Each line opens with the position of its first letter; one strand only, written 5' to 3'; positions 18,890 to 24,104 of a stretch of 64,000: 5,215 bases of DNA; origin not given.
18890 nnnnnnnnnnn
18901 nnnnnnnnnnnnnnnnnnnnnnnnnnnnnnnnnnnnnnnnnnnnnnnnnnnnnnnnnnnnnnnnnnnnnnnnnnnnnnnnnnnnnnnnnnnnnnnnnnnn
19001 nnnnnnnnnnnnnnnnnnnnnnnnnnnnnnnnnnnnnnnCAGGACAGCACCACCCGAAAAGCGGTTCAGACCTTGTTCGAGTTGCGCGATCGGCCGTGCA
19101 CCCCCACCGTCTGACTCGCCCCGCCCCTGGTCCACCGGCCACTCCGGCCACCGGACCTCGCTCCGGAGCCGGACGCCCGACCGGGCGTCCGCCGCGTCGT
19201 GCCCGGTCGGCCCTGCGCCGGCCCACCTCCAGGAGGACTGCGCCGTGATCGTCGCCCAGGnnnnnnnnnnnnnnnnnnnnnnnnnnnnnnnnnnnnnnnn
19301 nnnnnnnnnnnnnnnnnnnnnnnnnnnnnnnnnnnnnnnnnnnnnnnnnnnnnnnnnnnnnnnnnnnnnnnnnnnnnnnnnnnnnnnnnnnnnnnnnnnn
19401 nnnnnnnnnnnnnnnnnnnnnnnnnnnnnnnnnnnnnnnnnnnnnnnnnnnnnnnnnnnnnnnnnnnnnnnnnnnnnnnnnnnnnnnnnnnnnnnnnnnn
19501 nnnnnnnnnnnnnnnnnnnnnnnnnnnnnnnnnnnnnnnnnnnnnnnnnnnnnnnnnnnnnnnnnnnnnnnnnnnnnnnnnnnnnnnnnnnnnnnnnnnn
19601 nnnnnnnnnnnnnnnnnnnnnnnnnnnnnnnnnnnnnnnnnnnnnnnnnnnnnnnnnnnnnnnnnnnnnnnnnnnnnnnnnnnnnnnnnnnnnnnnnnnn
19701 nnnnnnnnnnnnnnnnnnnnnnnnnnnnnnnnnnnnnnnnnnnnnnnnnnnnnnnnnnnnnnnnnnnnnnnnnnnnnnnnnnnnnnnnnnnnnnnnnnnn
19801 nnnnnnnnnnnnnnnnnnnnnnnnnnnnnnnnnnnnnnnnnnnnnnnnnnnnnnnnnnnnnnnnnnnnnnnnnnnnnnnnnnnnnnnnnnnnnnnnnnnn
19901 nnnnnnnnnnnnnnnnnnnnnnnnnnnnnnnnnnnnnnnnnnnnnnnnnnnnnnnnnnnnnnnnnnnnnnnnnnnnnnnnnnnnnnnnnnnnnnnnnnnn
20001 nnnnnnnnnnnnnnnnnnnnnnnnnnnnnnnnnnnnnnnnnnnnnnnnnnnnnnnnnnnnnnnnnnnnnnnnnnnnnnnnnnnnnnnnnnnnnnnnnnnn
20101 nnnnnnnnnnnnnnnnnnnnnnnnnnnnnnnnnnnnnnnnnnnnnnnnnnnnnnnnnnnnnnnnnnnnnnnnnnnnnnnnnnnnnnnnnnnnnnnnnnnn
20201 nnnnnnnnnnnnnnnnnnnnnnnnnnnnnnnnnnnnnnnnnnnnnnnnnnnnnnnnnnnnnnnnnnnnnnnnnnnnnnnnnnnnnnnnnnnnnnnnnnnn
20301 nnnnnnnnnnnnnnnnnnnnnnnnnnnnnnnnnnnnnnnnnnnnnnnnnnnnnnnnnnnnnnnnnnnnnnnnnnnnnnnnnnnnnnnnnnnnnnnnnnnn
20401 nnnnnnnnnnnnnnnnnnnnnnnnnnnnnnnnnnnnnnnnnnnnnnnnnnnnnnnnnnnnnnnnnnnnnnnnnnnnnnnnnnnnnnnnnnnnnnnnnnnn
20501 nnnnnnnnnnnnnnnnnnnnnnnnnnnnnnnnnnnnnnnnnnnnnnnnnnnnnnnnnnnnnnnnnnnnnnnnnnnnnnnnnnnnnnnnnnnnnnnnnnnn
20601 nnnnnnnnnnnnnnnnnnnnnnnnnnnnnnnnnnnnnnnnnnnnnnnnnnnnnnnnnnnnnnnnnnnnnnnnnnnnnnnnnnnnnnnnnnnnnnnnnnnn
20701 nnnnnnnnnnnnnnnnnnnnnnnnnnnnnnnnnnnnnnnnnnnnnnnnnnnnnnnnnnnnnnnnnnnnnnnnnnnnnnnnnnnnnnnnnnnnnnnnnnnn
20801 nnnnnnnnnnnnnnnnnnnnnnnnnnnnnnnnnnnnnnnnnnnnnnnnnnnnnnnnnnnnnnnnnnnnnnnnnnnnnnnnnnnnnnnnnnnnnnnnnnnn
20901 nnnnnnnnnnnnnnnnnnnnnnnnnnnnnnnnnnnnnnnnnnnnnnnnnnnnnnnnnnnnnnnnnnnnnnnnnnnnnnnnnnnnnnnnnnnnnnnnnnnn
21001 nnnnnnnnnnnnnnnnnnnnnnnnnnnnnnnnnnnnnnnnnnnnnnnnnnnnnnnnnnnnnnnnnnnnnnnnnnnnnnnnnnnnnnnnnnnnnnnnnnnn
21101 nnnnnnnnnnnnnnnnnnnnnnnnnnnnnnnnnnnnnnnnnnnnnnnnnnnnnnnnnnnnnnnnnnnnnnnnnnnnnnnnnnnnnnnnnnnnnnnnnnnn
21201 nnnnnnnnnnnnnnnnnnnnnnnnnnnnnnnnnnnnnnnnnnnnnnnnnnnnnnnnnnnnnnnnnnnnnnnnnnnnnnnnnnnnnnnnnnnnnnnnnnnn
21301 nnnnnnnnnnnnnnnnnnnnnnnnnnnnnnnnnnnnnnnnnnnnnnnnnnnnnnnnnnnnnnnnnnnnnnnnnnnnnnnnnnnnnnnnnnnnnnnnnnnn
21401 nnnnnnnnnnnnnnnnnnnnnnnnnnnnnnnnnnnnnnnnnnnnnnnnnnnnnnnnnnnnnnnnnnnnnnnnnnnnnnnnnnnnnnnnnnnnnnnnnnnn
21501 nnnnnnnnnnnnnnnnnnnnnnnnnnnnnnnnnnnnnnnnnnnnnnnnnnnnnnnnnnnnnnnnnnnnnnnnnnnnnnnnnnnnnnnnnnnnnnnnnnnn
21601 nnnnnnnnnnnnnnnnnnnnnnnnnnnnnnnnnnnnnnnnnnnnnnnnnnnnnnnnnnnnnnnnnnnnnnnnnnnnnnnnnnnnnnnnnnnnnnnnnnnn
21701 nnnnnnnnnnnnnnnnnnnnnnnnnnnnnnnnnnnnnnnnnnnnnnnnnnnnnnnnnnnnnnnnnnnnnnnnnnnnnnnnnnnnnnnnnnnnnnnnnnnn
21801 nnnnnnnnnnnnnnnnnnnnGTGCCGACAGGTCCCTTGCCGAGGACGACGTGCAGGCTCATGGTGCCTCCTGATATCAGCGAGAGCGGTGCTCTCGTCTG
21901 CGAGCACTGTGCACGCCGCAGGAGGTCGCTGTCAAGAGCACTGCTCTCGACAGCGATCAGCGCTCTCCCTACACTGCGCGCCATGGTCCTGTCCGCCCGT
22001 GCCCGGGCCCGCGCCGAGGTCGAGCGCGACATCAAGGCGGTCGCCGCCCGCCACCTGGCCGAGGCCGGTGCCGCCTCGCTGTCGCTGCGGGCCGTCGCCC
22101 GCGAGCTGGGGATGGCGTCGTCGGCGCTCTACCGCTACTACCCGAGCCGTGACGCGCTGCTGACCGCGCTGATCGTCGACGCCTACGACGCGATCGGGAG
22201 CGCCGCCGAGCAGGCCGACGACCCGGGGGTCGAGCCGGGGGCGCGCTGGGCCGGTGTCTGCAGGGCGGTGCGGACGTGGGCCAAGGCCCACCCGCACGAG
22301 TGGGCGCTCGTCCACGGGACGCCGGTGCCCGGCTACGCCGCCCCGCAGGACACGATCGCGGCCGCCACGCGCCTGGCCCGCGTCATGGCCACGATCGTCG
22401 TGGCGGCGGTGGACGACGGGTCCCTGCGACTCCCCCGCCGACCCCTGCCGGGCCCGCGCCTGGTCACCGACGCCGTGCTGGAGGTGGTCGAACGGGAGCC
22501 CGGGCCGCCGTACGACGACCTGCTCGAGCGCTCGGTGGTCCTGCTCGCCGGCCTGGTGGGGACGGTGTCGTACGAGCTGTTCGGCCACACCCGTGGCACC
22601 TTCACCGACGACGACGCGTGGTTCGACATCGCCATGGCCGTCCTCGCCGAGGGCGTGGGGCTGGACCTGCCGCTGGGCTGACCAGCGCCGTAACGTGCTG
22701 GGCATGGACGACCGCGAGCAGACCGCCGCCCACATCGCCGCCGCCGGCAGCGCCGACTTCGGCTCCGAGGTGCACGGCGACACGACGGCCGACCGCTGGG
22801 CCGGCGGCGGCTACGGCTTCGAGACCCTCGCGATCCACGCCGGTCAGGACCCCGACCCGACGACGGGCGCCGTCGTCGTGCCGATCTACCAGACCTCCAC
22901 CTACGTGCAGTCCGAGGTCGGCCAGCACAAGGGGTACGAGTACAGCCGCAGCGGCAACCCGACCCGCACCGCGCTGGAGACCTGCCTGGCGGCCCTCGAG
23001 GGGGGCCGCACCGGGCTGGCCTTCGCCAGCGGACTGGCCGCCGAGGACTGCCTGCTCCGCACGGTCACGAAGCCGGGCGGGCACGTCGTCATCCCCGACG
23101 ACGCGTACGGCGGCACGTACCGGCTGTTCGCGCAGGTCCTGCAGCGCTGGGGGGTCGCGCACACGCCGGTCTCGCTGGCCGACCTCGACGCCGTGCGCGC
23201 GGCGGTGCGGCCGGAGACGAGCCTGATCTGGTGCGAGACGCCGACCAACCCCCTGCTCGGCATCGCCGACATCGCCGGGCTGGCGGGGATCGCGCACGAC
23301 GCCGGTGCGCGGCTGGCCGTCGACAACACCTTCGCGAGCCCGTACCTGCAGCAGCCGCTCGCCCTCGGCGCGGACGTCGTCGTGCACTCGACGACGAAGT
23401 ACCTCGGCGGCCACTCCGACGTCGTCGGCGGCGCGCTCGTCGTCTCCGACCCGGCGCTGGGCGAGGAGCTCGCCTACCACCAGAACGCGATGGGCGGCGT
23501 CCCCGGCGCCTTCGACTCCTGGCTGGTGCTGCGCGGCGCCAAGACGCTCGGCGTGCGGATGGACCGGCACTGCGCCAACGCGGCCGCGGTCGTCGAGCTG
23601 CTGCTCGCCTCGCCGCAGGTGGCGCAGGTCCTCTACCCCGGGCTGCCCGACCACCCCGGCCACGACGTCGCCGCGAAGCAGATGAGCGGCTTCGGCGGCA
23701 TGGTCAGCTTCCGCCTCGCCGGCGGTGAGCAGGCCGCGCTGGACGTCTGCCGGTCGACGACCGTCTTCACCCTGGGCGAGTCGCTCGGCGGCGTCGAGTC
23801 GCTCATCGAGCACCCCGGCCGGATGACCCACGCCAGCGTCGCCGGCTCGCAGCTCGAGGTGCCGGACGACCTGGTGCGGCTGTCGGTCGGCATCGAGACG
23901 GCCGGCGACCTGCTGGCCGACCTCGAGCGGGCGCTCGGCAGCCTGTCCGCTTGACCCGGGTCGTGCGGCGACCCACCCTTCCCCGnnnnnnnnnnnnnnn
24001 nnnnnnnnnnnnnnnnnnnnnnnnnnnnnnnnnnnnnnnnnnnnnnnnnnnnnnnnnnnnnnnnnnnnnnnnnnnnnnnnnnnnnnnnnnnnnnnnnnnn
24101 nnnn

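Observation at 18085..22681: Rhodopsin-retinal photosystem island inserted between cbs and metB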

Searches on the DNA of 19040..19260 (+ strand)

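Call 76: search_rna_families(source=window, start=19040, end=19260, threshold=evalue, max_evalue=1)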
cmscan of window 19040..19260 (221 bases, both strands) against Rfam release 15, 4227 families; matches with E-value up to 1: 0.
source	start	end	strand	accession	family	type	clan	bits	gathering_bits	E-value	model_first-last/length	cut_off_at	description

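Call 80: build_rna_model(alignment_id=A6, structure=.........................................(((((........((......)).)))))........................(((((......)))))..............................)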
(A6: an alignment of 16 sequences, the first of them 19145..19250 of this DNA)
Model R1 built from alignment A6 (16 sequences, 140 columns); structure: as given.
model positions 107; base pairs 12; branch points 1; effective number of sequences 4.78; information 0.59 bits per position. Calibrated on 0.2 Mb of random sequence (short: E-values are rough).
structure used (alignment columns):
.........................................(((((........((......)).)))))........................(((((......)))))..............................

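Call 81: search_with_rna_model(model_id=R1, sources=[window, L091, L092, L093, L094, L095, L096, L097, L098, L099, L100, L101, L102, L103, L104, L105, L106, L107, L108, L109, L110, L111, L112, L113, L114, L115, L116, L117, L118, L119, L120, L121, L122, L123, L124, L125, L126, L127, L128, L129, L130, L131, L132, L133, L134, L135, L136, L137, L138, L139, L140, L141, L142, L143, L144, L145, L146, L147, L148, L149, L150, L151, L152, L153, L154, L155, L156, L157, L158, L159, L160, L161, L162, L163, L164, L165, L166, L167, L168, L169, L170, L008, L011, L012, L013, L016, L017, L027, L036, L044, L004, L085, L086, L088, L018, L089, L090], max_evalue=1, make_alignment=true)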
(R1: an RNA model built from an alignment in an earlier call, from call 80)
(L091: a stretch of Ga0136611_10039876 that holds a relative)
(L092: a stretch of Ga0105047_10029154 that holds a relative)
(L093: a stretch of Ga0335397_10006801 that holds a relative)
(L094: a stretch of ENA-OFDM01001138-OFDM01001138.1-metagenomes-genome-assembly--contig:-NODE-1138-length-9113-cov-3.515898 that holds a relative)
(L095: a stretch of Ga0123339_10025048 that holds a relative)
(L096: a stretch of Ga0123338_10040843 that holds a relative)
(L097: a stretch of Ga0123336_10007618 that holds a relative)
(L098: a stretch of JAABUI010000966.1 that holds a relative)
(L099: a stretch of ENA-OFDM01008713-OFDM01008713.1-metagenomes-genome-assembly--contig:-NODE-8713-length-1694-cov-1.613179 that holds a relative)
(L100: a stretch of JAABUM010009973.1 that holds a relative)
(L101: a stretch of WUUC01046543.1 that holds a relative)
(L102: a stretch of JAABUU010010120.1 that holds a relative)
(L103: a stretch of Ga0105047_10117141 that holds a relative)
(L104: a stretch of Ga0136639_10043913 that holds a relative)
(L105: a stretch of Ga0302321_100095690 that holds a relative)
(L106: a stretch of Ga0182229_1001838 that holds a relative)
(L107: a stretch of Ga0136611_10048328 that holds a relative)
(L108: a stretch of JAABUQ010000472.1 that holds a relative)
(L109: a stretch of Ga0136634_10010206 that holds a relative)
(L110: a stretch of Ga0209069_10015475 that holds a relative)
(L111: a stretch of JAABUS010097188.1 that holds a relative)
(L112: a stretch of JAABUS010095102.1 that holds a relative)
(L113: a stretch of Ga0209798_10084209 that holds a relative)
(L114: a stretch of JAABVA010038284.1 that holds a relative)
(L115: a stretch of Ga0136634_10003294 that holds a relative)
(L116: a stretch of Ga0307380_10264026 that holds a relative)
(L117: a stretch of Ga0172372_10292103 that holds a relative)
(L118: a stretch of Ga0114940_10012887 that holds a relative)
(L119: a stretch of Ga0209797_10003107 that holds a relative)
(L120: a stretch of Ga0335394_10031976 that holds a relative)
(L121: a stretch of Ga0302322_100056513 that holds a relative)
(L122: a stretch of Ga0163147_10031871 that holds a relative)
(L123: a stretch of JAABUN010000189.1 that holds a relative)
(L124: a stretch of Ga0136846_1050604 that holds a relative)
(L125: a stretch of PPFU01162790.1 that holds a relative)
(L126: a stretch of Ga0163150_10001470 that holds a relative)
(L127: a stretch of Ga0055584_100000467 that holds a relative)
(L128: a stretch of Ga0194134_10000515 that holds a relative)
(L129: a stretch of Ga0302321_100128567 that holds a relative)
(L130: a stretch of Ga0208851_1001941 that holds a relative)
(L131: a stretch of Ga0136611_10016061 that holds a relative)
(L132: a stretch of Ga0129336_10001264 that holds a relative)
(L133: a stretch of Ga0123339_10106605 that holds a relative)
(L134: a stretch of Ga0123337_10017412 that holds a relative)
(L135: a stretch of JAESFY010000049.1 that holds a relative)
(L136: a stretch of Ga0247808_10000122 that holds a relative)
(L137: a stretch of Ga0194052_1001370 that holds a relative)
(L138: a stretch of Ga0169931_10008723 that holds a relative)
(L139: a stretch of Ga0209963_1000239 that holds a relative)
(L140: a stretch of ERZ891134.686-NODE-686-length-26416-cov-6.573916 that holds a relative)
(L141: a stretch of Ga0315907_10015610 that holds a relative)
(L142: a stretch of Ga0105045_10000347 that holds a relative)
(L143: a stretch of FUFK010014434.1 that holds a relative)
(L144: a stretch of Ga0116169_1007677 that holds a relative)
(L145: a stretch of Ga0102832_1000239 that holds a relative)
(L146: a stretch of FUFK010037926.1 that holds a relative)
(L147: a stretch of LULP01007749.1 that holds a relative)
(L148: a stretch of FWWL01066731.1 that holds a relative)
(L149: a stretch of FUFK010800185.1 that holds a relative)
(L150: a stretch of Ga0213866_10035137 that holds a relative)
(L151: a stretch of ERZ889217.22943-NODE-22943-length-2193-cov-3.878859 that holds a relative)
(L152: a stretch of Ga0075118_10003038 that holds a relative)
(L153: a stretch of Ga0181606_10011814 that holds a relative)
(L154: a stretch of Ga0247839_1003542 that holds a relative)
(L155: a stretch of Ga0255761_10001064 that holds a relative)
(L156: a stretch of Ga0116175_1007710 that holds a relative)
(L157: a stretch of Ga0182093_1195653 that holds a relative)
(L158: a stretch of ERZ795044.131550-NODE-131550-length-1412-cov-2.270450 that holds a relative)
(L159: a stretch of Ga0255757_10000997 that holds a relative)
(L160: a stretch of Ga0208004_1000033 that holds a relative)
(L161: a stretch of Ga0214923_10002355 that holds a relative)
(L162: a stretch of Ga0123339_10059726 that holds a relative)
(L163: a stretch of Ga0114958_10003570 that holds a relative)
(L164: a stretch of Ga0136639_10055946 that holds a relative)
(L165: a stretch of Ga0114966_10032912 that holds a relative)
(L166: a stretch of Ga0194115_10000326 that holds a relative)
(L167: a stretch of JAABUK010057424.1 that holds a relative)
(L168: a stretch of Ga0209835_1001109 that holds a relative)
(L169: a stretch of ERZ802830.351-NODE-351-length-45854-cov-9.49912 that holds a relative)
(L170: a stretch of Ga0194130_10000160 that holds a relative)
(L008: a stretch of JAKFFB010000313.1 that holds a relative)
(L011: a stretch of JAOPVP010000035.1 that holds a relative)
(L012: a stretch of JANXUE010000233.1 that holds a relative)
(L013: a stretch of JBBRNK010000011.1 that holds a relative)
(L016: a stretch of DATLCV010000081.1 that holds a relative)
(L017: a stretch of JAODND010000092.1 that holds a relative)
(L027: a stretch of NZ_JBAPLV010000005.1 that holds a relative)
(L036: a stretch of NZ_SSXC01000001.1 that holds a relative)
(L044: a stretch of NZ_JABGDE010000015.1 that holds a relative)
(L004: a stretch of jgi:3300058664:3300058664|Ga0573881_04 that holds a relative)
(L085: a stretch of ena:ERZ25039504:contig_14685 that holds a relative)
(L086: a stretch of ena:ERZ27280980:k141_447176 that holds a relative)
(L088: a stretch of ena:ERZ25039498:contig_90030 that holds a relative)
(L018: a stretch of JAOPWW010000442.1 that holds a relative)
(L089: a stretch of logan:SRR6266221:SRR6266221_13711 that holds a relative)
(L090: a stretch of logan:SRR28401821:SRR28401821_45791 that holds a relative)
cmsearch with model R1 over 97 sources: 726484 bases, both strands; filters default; matches with E-value up to 1: 20.
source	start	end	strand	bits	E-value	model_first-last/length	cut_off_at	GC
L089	1369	1474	+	92.1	2.7e-12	1-107/107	no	0.78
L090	55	160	+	90.8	4.4e-12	1-107/107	no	0.77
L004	9901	10006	+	87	1.9e-11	1-107/107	no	0.75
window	19146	19250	+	86.8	2e-11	1-107/107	no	0.8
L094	3398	3506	+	72.7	4.2e-09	1-107/107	no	0.72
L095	1188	1287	+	70.8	8.5e-09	1-107/107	no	0.77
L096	1722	1821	+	70.8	8.5e-09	1-107/107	no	0.77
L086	7898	8006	+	70.7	9e-09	1-107/107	no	0.72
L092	1355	1458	+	70.7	9.1e-09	1-107/107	no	0.77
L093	3397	3500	+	70.7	9.1e-09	1-107/107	no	0.77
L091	1487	1591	+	68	2.5e-08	1-107/107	no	0.79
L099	111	220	+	63.1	1.6e-07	1-107/107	no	0.76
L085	7895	8006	+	55.3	3.1e-06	1-107/107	no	0.77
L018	2798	2904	+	45.6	0.00012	1-107/107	no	0.79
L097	3394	3506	+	43.4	0.00028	1-107/107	no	0.73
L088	7901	8006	+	41.7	0.00054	1-107/107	no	0.82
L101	439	531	+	32.7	0.017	1-107/107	no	0.69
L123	6428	6521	-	25.2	0.29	1-107/107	no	0.77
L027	13861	13955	+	23.6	0.51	1-107/107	no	0.77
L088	4837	4934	-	22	0.94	1-107/107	no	0.7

Alignment A7: 20 matches aligned to the model, 133 columns, each read 5' to 3' on its own strand. Consensus structure (alignment columns), stored with it:
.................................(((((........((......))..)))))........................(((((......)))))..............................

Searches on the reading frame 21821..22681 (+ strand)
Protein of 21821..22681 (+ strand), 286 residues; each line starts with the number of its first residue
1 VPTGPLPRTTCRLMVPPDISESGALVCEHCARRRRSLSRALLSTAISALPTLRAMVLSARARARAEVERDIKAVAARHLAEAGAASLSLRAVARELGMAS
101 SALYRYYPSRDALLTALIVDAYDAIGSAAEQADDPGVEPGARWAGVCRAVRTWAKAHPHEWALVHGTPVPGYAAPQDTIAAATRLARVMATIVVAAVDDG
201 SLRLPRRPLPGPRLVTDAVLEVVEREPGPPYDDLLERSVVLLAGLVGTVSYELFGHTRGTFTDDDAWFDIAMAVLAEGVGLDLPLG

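Call 3: search_protein_families(library=pfam, proteins=[window:21821-22681:+], max_evalue=0.01)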
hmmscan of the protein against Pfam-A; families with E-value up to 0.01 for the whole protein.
window:21821-22681:+ (286 aa): 2 families
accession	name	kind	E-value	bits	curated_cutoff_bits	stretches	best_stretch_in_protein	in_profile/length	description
PF13305.11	TetR_C_33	-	5.4e-20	72.4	26.8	1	143-274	1-102/103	Tetracyclin repressor-like, C-terminal domain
PF00440.29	TetR_N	-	3e-10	40.1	24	1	73-117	3-47/47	Bacterial regulatory proteins, tetR family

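Call 53: search_protein_families(library=ncbifam, proteins=[window:21974-22678:+], max_evalue=0.001)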
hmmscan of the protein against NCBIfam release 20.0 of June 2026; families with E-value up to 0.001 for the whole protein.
window:21974-22678:+ (235 aa): 6 families
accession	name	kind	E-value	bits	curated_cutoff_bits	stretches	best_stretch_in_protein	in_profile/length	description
NF050111.1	TransRegSACE7040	equivalog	9.1e-06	25.7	250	1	20-75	6-61/186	SACE_7040 family transcriptional regulator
NF033703.1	transcr_KstR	equivalog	1.3e-05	24.9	280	1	28-107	19-99/185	cholesterol catabolism transcriptional regulator KstR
NF008402.0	PRK11202.1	equivalog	8.5e-05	22.3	151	1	8-65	4-62/211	HTH-type transcriptional repressor FabR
NF038211.1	MFT_alt_reg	equivalog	0.00053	20.4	285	0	17-70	3-56/193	mycofactocin system transcriptional regulator MftR2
NF041196.1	ScbR_bind_reg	equivalog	0.0006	20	150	1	18-93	9-84/191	ScbR family autoregulator-binding transcription factor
TIGR03968.1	mycofact_TetR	equivalog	0.00082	19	224.9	0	8-62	2-56/190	mycofactocin system transcriptional regulator MftR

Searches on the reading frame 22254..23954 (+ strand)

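Call 3: search_protein_families(library=pfam, proteins=[window:22254-23954:+], max_evalue=0.01)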
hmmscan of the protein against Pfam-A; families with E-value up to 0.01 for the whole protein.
window:22254-23954:+ (566 aa): 2 families
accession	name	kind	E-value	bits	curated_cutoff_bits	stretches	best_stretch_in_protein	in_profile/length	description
PF01053.26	Cys_Met_Meta_PP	-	1e-142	475.6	27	1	190-561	1-380/381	Cys/Met metabolism PLP-dependent enzyme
PF01212.27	Beta_elim_lyase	-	0.0045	16.8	27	1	232-359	28-170/288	Beta-eliminating lyase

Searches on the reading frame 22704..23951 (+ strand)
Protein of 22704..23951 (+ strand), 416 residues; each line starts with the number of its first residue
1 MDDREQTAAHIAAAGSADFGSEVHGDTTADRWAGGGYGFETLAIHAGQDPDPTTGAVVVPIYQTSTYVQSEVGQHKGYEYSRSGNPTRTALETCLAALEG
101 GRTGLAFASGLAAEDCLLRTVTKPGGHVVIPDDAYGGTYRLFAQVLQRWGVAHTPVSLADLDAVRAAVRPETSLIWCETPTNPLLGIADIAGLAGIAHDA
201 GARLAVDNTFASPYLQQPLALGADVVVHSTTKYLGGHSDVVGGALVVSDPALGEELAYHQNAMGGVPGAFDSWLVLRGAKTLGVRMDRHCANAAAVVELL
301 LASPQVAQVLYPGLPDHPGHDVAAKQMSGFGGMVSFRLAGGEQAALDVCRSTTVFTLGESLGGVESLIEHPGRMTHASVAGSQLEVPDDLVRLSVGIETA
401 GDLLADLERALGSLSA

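Call 53: search_protein_families(library=ncbifam, proteins=[window:22704-23951:+], max_evalue=0.001)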
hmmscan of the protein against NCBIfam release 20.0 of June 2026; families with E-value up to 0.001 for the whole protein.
window:22704-23951:+ (416 aa): 46 families (the best 25 are shown)
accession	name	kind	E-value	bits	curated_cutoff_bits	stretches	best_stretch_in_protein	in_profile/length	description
NF005871.0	PRK07811.1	equivalog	4.8e-195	647.6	513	1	38-412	12-387/389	cystathionine gamma-synthase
NF004821.0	PRK06176.1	equivalog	6.6e-141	469.5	642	1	40-412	4-377/380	cystathionine gamma-synthase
NF005810.0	PRK07671.1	equivalog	1.8e-139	465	594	1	41-411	5-376/377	bifunctional cystathionine gamma-lyase/homocysteine desulfhydrase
NF005976.0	PRK08064.1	equivalog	5.1e-122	407.6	627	1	37-413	5-382/390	cystathionine beta-lyase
TIGR02080.1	O_succ_thio_ly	equivalog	1.7e-119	399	504.55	1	40-413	5-381/382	cystathionine gamma-synthase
TIGR01328.1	met_gam_lyase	equivalog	5.7e-111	371.1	549.7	1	38-414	3-391/391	methionine gamma-lyase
NF006450.0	PRK08776.1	equivalog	2.6e-109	365.7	730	1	41-412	15-389/405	O-succinylhomoserine (thiol)-lyase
NF005695.0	PRK07503.1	equivalog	3.3e-108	361.9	666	1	37-413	8-396/403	methionine gamma-lyase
NF005961.0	PRK08045.1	equivalog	7.3e-106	354.1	690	1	41-411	7-380/386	cystathionine gamma-synthase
NF006463.0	PRK08861.1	equivalog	2.4e-105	352.6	670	1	41-411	8-381/388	O-succinylhomoserine (thiol)-lyase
NF006003.0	PRK08133.1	equivalog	3.3e-102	342.2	522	1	36-411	9-394/396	O-succinylhomoserine sulfhydrylase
NF004876.0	PRK06234.1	subfamily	7.1e-102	341.4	666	1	37-414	7-398/400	methionine gamma-lyase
NF006095.0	PRK08247.1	equivalog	7.1e-102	340.9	585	1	39-414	6-366/369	methionine biosynthesis PLP-dependent protein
TIGR01329.1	cysta_beta_ly_E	equivalog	1.2e-101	340.2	487.5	1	45-413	7-380/383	cystathionine beta-lyase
NF005263.0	PRK06767.1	equivalog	1e-99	334.2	617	1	39-415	6-387/392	methionine gamma-lyase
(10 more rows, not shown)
